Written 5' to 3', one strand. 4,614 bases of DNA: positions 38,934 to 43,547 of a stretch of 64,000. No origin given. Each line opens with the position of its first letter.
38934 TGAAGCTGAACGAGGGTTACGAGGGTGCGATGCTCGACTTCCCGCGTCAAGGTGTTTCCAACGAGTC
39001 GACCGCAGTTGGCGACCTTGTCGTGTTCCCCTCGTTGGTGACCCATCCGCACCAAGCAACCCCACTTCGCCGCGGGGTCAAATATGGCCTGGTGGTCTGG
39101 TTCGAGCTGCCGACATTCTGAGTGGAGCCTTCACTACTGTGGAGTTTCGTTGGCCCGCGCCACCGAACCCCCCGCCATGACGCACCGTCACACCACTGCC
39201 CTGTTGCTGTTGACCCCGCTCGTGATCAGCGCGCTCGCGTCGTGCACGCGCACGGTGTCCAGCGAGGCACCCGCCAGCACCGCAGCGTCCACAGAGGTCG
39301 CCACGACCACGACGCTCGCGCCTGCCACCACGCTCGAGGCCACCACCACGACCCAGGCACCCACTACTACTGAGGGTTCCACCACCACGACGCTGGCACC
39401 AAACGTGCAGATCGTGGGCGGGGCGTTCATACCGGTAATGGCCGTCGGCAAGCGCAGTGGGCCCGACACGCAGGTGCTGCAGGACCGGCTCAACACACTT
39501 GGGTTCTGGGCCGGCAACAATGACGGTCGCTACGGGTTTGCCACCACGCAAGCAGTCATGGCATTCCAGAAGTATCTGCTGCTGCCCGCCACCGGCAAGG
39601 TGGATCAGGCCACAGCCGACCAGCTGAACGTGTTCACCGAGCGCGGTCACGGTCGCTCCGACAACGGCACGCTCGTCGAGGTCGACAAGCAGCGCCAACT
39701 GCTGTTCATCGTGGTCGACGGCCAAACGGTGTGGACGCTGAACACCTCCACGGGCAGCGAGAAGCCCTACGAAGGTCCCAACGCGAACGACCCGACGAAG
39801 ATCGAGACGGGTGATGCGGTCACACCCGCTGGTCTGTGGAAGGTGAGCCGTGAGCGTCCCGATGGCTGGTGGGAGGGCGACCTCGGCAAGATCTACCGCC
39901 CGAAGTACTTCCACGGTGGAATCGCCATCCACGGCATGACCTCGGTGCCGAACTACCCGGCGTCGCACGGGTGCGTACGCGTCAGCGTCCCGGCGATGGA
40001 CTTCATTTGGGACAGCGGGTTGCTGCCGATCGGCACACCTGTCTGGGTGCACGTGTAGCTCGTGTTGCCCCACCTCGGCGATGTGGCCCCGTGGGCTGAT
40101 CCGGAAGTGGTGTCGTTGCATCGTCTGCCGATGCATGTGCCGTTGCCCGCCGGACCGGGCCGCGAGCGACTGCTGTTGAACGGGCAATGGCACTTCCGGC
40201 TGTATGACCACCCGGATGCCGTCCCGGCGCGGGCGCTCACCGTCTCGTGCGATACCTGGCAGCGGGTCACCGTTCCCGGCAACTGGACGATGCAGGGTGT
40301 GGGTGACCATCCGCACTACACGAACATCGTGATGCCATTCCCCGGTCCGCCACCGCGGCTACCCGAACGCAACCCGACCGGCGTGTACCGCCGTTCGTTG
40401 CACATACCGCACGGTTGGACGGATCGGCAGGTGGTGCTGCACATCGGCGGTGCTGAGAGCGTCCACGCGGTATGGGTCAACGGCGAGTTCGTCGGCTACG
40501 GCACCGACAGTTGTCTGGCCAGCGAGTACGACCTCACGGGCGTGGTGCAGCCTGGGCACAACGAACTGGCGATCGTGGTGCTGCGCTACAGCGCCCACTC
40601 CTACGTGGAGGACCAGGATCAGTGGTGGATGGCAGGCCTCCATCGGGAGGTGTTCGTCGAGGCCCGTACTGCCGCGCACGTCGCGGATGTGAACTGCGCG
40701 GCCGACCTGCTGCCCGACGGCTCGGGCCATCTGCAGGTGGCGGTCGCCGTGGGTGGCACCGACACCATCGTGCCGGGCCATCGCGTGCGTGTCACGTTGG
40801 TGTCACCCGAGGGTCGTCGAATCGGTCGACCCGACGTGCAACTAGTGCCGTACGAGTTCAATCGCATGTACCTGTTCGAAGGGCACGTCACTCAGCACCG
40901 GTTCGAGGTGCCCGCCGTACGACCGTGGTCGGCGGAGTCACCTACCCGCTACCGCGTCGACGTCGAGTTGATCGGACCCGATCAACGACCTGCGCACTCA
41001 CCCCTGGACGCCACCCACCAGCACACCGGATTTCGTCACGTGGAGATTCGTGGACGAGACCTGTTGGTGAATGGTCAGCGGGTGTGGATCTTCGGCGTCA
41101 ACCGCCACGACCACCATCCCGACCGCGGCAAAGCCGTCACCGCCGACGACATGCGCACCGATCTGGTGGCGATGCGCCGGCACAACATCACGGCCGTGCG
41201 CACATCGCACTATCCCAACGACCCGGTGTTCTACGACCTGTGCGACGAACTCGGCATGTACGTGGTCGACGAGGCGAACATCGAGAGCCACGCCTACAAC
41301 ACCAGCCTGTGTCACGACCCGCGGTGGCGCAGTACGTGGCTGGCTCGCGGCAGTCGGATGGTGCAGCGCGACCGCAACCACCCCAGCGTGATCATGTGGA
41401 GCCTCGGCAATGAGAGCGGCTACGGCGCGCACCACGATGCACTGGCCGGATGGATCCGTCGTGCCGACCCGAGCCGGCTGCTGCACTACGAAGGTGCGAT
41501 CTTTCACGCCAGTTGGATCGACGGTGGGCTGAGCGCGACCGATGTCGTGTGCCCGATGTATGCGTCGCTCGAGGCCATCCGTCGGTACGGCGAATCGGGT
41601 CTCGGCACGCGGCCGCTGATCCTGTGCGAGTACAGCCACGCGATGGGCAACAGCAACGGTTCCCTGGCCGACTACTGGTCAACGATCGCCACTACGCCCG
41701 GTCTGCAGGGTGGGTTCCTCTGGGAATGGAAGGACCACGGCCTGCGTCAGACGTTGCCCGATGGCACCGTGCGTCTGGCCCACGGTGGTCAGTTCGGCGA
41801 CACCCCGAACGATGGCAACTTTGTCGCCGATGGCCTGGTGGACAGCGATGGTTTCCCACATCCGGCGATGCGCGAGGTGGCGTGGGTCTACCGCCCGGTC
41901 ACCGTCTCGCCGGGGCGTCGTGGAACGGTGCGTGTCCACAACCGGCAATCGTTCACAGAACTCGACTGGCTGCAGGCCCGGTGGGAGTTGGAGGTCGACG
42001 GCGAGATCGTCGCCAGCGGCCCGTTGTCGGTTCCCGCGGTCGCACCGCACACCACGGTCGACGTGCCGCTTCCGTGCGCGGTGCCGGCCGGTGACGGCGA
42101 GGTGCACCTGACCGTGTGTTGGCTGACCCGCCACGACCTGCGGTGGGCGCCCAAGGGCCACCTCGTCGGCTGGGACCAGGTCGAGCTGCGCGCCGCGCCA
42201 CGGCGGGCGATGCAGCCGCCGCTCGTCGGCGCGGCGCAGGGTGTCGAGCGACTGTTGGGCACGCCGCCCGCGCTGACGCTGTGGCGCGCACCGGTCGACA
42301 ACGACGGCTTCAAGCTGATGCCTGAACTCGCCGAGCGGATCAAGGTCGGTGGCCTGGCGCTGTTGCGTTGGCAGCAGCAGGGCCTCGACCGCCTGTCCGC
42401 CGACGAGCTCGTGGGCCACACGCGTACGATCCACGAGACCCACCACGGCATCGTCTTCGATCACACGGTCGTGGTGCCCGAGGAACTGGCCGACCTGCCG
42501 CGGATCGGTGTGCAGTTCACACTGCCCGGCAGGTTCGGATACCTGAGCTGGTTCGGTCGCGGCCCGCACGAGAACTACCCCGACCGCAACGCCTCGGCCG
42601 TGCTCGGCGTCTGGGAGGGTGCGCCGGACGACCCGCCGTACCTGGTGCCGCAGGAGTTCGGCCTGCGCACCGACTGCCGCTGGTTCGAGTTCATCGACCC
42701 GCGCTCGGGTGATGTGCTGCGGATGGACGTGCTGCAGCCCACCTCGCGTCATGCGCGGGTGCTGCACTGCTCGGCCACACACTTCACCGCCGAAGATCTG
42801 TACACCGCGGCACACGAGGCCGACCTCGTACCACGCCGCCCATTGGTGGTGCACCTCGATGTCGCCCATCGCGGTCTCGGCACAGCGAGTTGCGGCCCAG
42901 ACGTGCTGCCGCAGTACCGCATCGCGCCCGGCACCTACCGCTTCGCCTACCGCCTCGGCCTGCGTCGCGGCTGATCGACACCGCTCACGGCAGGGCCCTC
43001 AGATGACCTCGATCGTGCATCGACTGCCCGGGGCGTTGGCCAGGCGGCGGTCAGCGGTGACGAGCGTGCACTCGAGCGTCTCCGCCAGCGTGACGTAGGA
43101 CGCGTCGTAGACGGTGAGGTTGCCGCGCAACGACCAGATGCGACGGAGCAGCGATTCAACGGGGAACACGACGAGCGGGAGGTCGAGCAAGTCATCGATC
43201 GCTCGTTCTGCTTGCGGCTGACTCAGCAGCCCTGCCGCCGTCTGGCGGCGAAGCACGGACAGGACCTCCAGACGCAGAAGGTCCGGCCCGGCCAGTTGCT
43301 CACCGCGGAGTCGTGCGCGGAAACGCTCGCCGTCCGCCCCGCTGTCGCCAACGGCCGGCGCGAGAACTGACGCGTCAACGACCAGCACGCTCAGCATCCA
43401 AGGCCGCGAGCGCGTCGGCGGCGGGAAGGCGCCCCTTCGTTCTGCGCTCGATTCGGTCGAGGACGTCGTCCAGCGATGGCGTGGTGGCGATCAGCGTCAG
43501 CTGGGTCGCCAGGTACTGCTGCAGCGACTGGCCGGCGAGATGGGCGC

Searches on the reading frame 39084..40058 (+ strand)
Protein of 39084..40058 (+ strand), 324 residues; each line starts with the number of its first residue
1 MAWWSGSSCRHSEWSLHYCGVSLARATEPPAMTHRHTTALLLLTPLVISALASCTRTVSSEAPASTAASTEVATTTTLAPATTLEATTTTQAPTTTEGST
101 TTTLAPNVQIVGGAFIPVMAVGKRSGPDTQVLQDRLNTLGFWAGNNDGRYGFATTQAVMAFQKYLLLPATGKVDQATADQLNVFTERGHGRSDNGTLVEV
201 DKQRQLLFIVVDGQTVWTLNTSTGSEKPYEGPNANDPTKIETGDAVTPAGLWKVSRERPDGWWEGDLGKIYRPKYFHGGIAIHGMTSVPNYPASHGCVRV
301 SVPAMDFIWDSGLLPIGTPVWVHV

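Call 43: search_protein_families(library=pfam, proteins=[window:39084-40058:+], max_evalue=0.0001)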
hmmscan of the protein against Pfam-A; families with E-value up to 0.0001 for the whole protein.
window:39084-40058:+ (324 aa): 2 families
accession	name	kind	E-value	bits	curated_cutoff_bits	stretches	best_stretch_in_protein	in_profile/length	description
PF03734.19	YkuD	-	6.4e-17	62.9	23.4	1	197-322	3-146/146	L,D-transpeptidase catalytic domain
PF01471.23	PG_binding_1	-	2.1e-15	57.1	23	1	125-181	1-57/57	Putative peptidoglycan binding domain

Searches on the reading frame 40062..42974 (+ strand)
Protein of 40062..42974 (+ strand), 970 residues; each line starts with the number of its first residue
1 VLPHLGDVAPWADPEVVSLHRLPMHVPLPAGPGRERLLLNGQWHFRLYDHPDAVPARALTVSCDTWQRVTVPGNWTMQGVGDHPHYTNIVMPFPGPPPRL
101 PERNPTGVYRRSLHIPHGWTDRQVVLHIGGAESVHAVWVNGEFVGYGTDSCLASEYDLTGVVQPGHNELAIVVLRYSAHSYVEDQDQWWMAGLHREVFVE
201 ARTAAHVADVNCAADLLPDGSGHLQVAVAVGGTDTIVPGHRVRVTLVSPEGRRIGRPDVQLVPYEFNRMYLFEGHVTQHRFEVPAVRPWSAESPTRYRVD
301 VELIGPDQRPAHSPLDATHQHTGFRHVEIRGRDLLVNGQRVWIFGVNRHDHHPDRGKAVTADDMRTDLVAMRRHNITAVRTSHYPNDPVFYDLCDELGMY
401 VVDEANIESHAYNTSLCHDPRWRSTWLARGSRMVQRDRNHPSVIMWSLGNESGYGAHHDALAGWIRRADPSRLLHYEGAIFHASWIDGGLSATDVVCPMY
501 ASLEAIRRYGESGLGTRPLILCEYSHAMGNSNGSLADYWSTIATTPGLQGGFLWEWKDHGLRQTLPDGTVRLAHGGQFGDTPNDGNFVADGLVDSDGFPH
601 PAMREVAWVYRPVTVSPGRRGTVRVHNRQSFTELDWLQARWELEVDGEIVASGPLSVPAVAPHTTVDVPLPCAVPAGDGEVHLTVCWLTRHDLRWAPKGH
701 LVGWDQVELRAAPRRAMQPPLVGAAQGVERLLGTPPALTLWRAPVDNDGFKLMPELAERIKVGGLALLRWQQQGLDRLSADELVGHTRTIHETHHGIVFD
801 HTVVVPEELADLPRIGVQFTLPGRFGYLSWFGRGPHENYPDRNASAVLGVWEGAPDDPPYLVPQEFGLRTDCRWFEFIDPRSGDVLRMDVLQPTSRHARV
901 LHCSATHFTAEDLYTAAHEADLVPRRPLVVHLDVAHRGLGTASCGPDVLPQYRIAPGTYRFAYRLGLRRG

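Call 43: search_protein_families(library=pfam, proteins=[window:40062-42974:+], max_evalue=0.0001)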
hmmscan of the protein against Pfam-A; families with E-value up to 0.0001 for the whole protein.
window:40062-42974:+ (970 aa): 5 families
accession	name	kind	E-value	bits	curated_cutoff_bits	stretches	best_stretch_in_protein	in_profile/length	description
PF02836.23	Glyco_hydro_2_C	-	6.8e-88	295.1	21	1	327-613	1-300/302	Glycosyl hydrolases family 2, TIM barrel domain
PF02929.23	Bgal_small_N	-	1.4e-50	172.8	25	1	727-965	23-248/248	Beta galactosidase small chain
PF02837.24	Glyco_hydro_2_N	-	3.3e-37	128.4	28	1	39-198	4-164/169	Glycosyl hydrolases family 2, sugar binding domain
PF16353.11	LacZ_4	-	2.7e-24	85.7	27.3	1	623-709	1-86/87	Beta-galactosidase, domain 4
PF00703.27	Glyco_hydro_2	-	7.1e-06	27.2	23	1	205-325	1-109/109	Glycosyl hydrolases family 2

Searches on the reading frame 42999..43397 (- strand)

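Call 75: search_protein_families(library=pfam, proteins=[window:42999-43397:-], max_evalue=0.0001)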
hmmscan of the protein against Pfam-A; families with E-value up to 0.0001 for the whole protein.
window:42999-43397:- (132 aa): 1 family
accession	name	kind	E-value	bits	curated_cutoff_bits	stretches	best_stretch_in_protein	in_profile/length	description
PF01850.27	PIN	-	2.4e-10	41.5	23.6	1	6-123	2-118/120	PIN domain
